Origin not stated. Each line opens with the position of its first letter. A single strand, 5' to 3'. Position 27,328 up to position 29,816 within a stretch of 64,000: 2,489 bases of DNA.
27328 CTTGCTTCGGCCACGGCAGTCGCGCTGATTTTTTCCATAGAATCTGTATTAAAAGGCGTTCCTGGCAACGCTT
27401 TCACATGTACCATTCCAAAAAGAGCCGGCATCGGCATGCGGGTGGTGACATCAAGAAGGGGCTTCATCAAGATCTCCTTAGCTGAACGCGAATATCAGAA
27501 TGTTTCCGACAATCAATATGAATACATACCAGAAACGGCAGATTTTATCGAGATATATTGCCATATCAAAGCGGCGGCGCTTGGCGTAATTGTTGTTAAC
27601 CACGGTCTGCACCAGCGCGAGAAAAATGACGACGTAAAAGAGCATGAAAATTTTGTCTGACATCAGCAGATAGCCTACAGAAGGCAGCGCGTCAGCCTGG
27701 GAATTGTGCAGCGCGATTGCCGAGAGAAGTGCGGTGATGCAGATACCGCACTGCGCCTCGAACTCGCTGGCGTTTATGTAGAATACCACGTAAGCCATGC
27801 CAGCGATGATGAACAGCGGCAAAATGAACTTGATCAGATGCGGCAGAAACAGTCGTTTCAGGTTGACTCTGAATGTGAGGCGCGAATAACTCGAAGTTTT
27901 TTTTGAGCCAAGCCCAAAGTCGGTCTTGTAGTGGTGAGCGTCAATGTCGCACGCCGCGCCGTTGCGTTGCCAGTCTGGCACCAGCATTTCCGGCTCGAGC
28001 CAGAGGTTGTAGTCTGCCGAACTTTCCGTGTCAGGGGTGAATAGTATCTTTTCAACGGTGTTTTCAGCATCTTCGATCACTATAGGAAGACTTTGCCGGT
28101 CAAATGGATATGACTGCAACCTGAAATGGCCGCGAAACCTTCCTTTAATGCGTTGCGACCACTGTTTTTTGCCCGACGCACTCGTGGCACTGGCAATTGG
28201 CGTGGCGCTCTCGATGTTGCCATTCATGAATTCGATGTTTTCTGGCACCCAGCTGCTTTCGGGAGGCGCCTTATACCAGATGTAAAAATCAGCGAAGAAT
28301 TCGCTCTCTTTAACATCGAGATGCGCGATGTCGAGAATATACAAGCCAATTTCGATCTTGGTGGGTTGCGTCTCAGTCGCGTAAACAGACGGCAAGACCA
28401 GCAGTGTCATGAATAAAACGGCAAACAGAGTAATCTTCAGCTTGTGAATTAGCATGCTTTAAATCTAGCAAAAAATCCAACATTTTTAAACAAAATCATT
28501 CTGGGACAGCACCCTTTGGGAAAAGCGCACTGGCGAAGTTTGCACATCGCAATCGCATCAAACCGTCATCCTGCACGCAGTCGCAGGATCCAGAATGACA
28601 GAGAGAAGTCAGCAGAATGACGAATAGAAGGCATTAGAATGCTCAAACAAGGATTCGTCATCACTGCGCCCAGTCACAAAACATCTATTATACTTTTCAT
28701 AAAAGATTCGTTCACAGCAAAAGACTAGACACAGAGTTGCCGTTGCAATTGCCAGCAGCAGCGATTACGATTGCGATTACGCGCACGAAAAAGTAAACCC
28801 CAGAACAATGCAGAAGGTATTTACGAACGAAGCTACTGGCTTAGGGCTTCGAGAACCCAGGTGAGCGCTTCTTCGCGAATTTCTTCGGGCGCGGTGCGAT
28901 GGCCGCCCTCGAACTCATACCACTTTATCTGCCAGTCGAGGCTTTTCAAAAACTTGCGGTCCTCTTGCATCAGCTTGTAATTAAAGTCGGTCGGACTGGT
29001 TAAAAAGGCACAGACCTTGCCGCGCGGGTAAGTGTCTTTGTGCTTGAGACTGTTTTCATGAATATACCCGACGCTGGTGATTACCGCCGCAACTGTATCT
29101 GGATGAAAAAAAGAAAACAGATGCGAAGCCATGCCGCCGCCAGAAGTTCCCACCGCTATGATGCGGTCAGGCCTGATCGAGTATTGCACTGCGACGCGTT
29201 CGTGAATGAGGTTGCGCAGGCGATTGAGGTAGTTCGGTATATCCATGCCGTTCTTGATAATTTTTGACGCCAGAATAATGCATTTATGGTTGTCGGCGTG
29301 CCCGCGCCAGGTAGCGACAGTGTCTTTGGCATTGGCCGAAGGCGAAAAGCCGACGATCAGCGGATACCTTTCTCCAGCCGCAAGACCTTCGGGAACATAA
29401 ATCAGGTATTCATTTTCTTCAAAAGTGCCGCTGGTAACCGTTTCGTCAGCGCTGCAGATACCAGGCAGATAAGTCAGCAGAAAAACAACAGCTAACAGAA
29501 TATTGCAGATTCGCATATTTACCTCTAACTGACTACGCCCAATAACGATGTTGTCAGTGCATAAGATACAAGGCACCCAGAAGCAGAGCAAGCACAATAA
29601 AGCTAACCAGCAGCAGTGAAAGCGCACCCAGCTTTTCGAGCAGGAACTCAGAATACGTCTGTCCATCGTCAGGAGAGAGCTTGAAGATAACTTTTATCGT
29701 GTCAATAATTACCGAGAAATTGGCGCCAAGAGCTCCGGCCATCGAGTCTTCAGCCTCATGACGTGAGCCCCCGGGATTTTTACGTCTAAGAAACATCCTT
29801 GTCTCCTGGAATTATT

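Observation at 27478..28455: Bacterial pentameric ligand-gated ion channel (Cys-loop receptor homologue)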

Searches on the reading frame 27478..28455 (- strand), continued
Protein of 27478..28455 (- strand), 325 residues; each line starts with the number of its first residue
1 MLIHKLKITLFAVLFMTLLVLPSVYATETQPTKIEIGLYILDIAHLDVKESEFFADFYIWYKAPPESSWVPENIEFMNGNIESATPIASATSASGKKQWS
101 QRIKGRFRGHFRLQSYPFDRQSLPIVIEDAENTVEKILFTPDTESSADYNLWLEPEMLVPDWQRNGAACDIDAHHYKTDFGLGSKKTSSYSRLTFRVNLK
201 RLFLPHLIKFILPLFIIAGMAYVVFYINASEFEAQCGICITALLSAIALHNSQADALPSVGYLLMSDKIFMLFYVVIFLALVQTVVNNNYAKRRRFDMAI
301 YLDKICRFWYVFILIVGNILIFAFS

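Call 19: predict_structure(alignment_id=A1)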
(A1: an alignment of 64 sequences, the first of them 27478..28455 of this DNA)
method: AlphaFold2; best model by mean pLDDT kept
length: 325 residues; sequences in the alignment: 64
mean_pLDDT: 91.1   pTM: 0.76
mean pLDDT of the five models: 91.1, 90.3, 90.0, 89.8, 88.8
residues with pLDDT >= 90: 235; 70-90: 74; 50-70: 16; < 50: 0
segments of 3 or more residues with pLDDT < 50: none
pLDDT, mean of each block of 10 residues (from residue 1): 79 83 71 97 91 97 96 95 97 96 96 74 95 94 95 94 94 89 82 96 85 96 95 96 97 78 83 97 96 93 96 96 86
secondary structure, 60 per line:
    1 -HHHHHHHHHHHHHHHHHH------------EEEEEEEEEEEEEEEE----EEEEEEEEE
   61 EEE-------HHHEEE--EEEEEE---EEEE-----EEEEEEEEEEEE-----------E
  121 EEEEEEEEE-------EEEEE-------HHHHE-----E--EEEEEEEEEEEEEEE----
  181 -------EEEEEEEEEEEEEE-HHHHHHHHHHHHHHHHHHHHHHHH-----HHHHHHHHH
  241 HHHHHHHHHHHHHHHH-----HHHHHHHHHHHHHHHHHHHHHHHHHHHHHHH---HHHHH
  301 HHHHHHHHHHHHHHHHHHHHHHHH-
elements in order: H2-19 E32-47 E52-63 E74-76 E79-84 E88-91 E97-108 E120-129 E137-141 H149-152 E162-176 E188-201 H203-226 H232-256 H262-292 H296-324
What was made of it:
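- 27478..28455 (-): pLGIC (Pro-loop receptor) subunit gene, 325 aa. AF2 pLDDT 91.1 (call 19).
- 28378..28455 (-): Predicted Sec signal peptide, residues 1-26 (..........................|TETQ). Helix 2-19 lies ahead of the first beta strand in the model (call 19).
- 27847..28377 (-): Periplasmic ligand-binding beta-sandwich, residues 27-203. Candidate agonist-pocket residues are Y39, Y58, W60, E75, M77, E128, Y176, F180, G181 and Y190. Ten strands between residues 32 and 201 (call 19).
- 27778..27849 (-): Pre-M1 Arg (R201) and M1 helix, residues 203-226, with kink proline P213. Model helix 203-226 (call 19).
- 27484..27570 (-): M4 helix, residues 296-324. The M3-M4 loop is short (model coil 293-295) and the surrounding segment 286-300 (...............) carries net charge +3. 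Model (call 19).
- Checked: Four helices at 203-226, 232-256, 262-292 and 296-324 (call 19).
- AF2 model with pLDDT 91.1 and the canonical topology (call 19).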

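Call 22: search_solved_structures(query=A1, max_evalue=0.001, show_alignments=0)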
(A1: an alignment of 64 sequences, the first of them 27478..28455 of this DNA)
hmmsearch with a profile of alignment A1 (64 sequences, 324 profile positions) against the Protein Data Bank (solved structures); distinct sequences matched with E-value up to 0.001: 293 (the best 60 are shown).
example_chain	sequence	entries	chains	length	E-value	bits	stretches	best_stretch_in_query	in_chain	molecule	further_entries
6cdu_A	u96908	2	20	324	2e-36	128.7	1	23-321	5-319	chimeric alpha1GABAA receptor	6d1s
5osa_A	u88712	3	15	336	1e-35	126.4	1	24-321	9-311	Proton-gated ion channel,Gamma-aminobutyric acid receptor subunit alpha-1,Gamma-aminobutyr | Proton-gated ion channel,Gamma-aminobutyric acid receptor subunit a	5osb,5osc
4x5t_A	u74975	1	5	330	2.2e-33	118.7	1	24-322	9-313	Proton-gated ion channel,GLRA1 protein,GLRA1 protein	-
2vl0_A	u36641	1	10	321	7.2e-33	117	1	23-321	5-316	Cys-loop ligand-gated ion channel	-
2yks_A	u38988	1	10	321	1.2e-32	116.3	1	23-321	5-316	CYS-LOOP LIGAND-GATED ION CHANNEL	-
6hja_A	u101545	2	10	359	1.8e-32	115.8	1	17-322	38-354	Proton-gated ion channel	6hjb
4ire_A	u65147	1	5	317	2.6e-32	115.2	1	24-322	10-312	Proton-gated ion channel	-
6hya_A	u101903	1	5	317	3e-32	115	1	24-322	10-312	Proton-gated ion channel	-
6hz0_A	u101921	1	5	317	3.7e-32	114.7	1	24-322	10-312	Proton-gated ion channel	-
6f12_A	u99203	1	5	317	3.7e-32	114.7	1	24-322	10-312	Proton-gated ion channel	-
6f11_A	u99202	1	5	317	4e-32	114.6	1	24-322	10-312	Proton-gated ion channel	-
6hz3_A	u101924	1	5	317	4.1e-32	114.6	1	24-322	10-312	Proton-gated ion channel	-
6f0r_A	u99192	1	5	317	4.1e-32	114.6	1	24-322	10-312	Proton-gated ion channel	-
6f0m_A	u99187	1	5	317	4.2e-32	114.5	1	24-322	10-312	Proton-gated ion channel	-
4ilc_A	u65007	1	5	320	4.6e-32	114.4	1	23-322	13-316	Proton-gated ion channel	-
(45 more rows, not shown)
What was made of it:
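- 27478..28455 (-): Family profile to ELIC 7e-33 and GLIC 5e-32 (call 22).
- Closest known: ELIC. Same: Full-length profile match at 7e-33 (call 22).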

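Call 23: fold_search(model_id=the predicted structure, library=pdb)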
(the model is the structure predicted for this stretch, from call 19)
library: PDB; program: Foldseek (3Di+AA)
matches with E <= 10: 1357; with E <= 0.001: 1106
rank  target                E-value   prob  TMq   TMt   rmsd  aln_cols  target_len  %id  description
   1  4hfb_A                8.0e-20  1.00  0.72  0.75   3.8       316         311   18  The GLIC pentameric Ligand-Gated Ion Channel F14'A ethanol-sensitive mutant (Apo) (released 2013-04-17)
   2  6f0u_A                1.2e-19  1.00  0.72  0.75   3.7       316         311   18  GLIC mutant E35A (released 2018-01-10)
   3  6f0i_A                1.3e-19  1.00  0.72  0.75   3.7       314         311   18  GLIC mutant E26A (released 2018-01-10)
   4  4ila_E                1.7e-19  1.00  0.73  0.76   3.6       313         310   18  The pentameric ligand-gated ion channel GLIC A237F in complex with Cesium (released 2013-02-20)
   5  6f16_A                1.8e-19  1.00  0.71  0.74   3.9       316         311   18  GLIC mutant H277Q (released 2018-01-10)
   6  5iux_A                2.2e-19  1.00  0.73  0.76   3.6       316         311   18  GLIC-V135C bimane labelled X-ray structure (released 2017-03-29)
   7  6f0j_A                2.2e-19  1.00  0.73  0.76   3.7       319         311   18  GLIC mutant E26A (released 2018-01-10)
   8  6hy5_A                2.2e-19  1.00  0.72  0.75   3.7       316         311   18  THE GLIC PENTAMERIC LIGAND-GATED ION CHANNEL MUTANT Q193C (released 2018-12-19)
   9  6hz1_A                2.6e-19  1.00  0.71  0.74   4.0       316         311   18  THE GLIC PENTAMERIC LIGAND-GATED ION CHANNEL MUTANT E243C (released 2018-12-19)
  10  5mzr_A                2.7e-19  1.00  0.73  0.76   3.7       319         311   18  X-ray structure of the H235Q mutant of GLIC in complex with propofol (released 2018-02-14)
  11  5osa_A                2.9e-19  1.00  0.73  0.76   3.9       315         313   19  GLIC-GABAAR alpha1 chimera crystallized at pH4.6 (released 2017-10-11)
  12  6f0m_A                3.6e-19  1.00  0.72  0.75   3.7       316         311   18  GLIC mutant E35Q (released 2018-01-10)
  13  9eqg_B                4.5e-19  1.00  0.73  0.69   4.9       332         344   16  CryoEM structure of human full-length alpha1beta3gamma2L GABA(A)R in complex with GABA and puerarin (released 2024-09-18)
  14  9fgd_B                5.3e-19  1.00  0.72  0.71   4.7       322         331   17  Cryo-EM structure of the full-length alpha1beta3gamma2 GABA(A) receptor in SMALPs without PIP2 and in complex with Mb3 (released 2025-06-04)
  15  6i08_A                5.3e-19  1.00  0.71  0.74   4.1       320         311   18  THE GLIC PENTAMERIC LIGAND-GATED ION CHANNEL MUTANT E243C-I201W (released 2018-12-19)
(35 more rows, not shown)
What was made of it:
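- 27478..28455 (-): Foldseek GLIC E 8e-20 (call 23).
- Foldseek best hit GLIC, E 8e-20 (call 23).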

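Call 28: search_solved_structures(query=A1, max_evalue=1e-25, show_alignments=5)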
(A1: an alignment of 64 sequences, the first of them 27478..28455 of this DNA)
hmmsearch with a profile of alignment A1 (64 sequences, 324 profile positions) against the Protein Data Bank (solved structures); distinct sequences matched with E-value up to 1e-25: 101 (the best 60 are shown).
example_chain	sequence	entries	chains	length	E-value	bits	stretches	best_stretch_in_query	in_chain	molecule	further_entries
6cdu_A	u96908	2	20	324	2e-36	128.7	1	23-321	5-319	chimeric alpha1GABAA receptor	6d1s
5osa_A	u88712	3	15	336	1e-35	126.4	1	24-321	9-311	Proton-gated ion channel,Gamma-aminobutyric acid receptor subunit alpha-1,Gamma-aminobutyr | Proton-gated ion channel,Gamma-aminobutyric acid receptor subunit a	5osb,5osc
4x5t_A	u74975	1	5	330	2.2e-33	118.7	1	24-322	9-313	Proton-gated ion channel,GLRA1 protein,GLRA1 protein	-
2vl0_A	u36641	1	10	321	7.2e-33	117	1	23-321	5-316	Cys-loop ligand-gated ion channel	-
2yks_A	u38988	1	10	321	1.2e-32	116.3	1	23-321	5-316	CYS-LOOP LIGAND-GATED ION CHANNEL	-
6hja_A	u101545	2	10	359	1.8e-32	115.8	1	17-322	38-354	Proton-gated ion channel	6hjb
4ire_A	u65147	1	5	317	2.6e-32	115.2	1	24-322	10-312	Proton-gated ion channel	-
6hya_A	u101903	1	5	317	3e-32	115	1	24-322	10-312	Proton-gated ion channel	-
6hz0_A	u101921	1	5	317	3.7e-32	114.7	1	24-322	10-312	Proton-gated ion channel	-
6f12_A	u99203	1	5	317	3.7e-32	114.7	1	24-322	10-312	Proton-gated ion channel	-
6f11_A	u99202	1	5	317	4e-32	114.6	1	24-322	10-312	Proton-gated ion channel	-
6hz3_A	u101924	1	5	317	4.1e-32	114.6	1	24-322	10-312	Proton-gated ion channel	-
6f0r_A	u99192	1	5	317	4.1e-32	114.6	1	24-322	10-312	Proton-gated ion channel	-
6f0m_A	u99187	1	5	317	4.2e-32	114.5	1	24-322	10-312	Proton-gated ion channel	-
4ilc_A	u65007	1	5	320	4.6e-32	114.4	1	23-322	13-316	Proton-gated ion channel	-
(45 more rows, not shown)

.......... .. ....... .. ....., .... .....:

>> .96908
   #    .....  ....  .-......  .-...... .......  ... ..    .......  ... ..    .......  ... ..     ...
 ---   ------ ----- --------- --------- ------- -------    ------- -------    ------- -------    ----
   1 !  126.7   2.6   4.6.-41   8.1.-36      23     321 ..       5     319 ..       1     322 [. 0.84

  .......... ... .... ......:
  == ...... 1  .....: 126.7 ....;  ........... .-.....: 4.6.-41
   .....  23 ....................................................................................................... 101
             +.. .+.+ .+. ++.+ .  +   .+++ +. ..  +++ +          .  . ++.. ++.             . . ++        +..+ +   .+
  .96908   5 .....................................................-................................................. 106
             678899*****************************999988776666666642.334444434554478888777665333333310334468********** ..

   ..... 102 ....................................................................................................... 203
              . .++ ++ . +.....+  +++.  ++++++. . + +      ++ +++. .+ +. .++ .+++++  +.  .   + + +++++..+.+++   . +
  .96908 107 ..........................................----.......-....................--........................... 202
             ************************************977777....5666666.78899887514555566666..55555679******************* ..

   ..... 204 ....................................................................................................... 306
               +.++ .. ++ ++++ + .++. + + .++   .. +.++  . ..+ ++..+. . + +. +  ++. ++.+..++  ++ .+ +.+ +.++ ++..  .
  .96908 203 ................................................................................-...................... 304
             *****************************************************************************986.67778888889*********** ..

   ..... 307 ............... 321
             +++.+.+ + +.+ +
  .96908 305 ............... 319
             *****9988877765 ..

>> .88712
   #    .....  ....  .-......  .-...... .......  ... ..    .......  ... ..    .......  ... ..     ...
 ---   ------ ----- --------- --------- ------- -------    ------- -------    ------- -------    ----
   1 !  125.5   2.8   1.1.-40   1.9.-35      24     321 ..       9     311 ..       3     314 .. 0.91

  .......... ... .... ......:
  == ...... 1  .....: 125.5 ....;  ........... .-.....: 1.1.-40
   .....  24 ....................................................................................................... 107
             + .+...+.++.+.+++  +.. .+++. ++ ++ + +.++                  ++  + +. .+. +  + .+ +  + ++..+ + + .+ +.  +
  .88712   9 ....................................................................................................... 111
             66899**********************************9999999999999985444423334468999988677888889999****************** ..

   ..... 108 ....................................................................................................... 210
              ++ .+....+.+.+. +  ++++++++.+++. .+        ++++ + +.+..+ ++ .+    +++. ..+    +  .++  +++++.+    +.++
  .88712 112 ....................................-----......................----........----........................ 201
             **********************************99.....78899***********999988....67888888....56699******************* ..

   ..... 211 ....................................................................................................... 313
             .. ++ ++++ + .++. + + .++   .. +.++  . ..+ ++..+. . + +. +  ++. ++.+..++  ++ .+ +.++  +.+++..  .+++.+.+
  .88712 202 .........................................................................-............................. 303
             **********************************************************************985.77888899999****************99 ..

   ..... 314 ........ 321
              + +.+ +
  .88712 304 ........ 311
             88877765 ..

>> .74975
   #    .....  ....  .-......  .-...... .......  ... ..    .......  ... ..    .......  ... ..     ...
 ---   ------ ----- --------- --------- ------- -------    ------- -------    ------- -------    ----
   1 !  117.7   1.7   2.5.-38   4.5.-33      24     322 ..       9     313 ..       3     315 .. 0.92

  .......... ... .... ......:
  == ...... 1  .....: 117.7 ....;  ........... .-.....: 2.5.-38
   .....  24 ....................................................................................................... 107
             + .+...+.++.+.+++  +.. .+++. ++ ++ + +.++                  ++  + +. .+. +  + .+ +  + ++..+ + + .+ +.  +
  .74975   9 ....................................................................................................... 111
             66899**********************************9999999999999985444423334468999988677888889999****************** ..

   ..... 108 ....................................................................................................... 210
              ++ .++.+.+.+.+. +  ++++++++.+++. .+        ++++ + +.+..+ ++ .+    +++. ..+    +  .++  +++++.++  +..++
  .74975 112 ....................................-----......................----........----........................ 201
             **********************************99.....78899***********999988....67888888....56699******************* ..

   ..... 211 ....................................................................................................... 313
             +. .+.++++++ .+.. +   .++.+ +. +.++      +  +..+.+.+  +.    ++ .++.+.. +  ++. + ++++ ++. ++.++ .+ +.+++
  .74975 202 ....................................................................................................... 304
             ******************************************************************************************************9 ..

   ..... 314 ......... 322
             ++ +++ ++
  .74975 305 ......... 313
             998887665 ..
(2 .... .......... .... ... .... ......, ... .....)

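Call 47: search_protein_representatives(protein=window:27478-28455:-)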
Query: 325 residues. Proteins with E-value up to 0.001 (for the whole library): 4202; up to 1e-10: 1638; up to 1e-30: 110. The best 150 are listed.
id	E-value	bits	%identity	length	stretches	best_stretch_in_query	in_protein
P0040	6.0e-108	377.0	56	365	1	29-322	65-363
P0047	1.7e-103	362.4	58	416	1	26-324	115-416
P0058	2.0e-92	326.0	52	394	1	19-319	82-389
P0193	2.3e-69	250.3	43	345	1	32-318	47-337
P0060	1.1e-68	248.0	40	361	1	26-323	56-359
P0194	5.5e-53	196.4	39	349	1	34-317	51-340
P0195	1.3e-52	195.2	39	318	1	17-285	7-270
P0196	3.1e-51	190.7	40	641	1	30-318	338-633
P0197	2.2e-49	184.6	37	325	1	29-302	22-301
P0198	5.2e-49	183.4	38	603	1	30-310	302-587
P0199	9.8e-49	182.5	37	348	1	27-317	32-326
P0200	2.6e-48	181.1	38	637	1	30-317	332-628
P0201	1.6e-47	178.5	38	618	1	31-317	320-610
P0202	3.8e-47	177.3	36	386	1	28-321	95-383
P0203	4.9e-47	176.9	35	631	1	23-317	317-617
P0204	2.0e-46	174.9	36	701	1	34-322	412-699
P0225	4.3e-39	150.8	34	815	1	10-319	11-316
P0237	8.0e-38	146.6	36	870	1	32-322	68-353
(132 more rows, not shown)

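Call 49: search_protein_families(library=pfam, proteins=[P0225, P0237, P0196, P0204, L023:3080-4102:+], max_evalue=0.01)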
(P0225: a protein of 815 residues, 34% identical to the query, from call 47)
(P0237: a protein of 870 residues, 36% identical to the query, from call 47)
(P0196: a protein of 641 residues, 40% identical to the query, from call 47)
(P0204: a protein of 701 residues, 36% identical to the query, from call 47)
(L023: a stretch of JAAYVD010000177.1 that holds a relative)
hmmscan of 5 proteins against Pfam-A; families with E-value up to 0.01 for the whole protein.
P0225 (815 aa): 2 families
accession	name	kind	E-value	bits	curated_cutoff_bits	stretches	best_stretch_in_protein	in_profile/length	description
PF00496.27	SBP_bac_5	-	1.2e-38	133.6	32.4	1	400-700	14-330/368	Bacterial extracellular solute-binding proteins, family 5 Middle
PF02932.22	Neur_chan_memb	-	5.4e-09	37.1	28.1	1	208-293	3-89/233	Neurotransmitter-gated ion-channel transmembrane region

P0237 (870 aa): 2 families
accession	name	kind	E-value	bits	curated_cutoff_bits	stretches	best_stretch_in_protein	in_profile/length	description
PF00496.27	SBP_bac_5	-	5.1e-38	131.6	32.4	1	440-779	14-356/368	Bacterial extracellular solute-binding proteins, family 5 Middle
PF02932.22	Neur_chan_memb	-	7.4e-09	36.6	28.1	1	239-318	2-82/233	Neurotransmitter-gated ion-channel transmembrane region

P0196 (641 aa): 5 families
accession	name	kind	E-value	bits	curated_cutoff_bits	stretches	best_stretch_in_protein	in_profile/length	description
PF16868.10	NMT1_3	-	1.8e-45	156.2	27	1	53-330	1-285/289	NMT1-like family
PF02932.22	Neur_chan_memb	-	9.4e-08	33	28.1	1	527-603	2-79/233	Neurotransmitter-gated ion-channel transmembrane region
PF09084.16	NMT1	-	9e-06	26.2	20.5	1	94-212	34-148/216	NMT1/THI5 like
PF12974.12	Phosphonate-bd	-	6.8e-05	22.8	27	1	96-208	44-160/242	ABC transporter, phosphonate, periplasmic substrate-binding protein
PF02931.28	Neur_chan_LBD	-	0.0072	16.2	26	0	393-480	100-186/216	Neurotransmitter-gated ion-channel ligand binding domain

P0204 (701 aa): 4 families
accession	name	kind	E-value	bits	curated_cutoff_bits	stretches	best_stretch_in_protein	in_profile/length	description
PF13458.12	Peripla_BP_6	-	7.5e-47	161.1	31.7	1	28-335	1-312/343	Periplasmic binding protein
PF01094.35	ANF_receptor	-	3.1e-21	76.2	25.4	1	52-264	6-225/353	Receptor family ligand binding region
PF02932.22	Neur_chan_memb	-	4.7e-13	50.4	28.1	1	586-666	2-83/233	Neurotransmitter-gated ion-channel transmembrane region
PF13433.12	Peripla_BP_5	-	3e-12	46.8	27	1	29-115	1-87/363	Periplasmic binding protein domain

L023:3080-4102:+ (340 aa): 1 family
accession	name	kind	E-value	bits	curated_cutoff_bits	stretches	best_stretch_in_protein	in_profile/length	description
PF01544.23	CorA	-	7.5e-56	190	27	1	38-329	2-285/292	CorA-like Mg2+ transporter protein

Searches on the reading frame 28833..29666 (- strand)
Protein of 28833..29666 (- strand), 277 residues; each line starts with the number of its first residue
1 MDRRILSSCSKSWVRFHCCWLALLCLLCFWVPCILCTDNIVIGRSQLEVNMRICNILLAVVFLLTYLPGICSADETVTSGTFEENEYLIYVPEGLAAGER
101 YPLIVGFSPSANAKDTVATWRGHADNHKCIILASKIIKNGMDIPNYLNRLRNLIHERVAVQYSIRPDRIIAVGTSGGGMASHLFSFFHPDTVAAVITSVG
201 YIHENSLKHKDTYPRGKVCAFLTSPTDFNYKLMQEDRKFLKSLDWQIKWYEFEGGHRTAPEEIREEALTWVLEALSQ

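Call 8: search_protein_families(library=pfam, proteins=[window:28833-29666:-], max_evalue=0.001)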
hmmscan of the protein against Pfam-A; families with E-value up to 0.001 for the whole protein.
window:28833-29666:- (277 aa): 0 families

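Call 36: search_protein_families(library=ncbifam, proteins=[window:28833-29666:-], max_evalue=0.1)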
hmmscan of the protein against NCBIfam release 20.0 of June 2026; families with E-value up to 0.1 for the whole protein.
window:28833-29666:- (277 aa): 3 families
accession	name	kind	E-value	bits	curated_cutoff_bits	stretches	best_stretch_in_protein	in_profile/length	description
NF050058.1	e_dPHAscl_type1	hypoth_equivalog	8.2e-10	38.6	150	2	151-202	89-139/276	extracellular catalytic domain type 1 short-chain-length polyhydroxyalkanoate depolymerase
TIGR01840.1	esterase_phb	subfamily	9.8e-05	21.9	107.85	1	149-200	78-128/213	PHB depolymerase family esterase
NF033892.1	XcbB_CpsF_sero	subfamily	0.0077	15.6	125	1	141-184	134-176/291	XcbB/CpsF family capsular polysaccharide biosynthesis protein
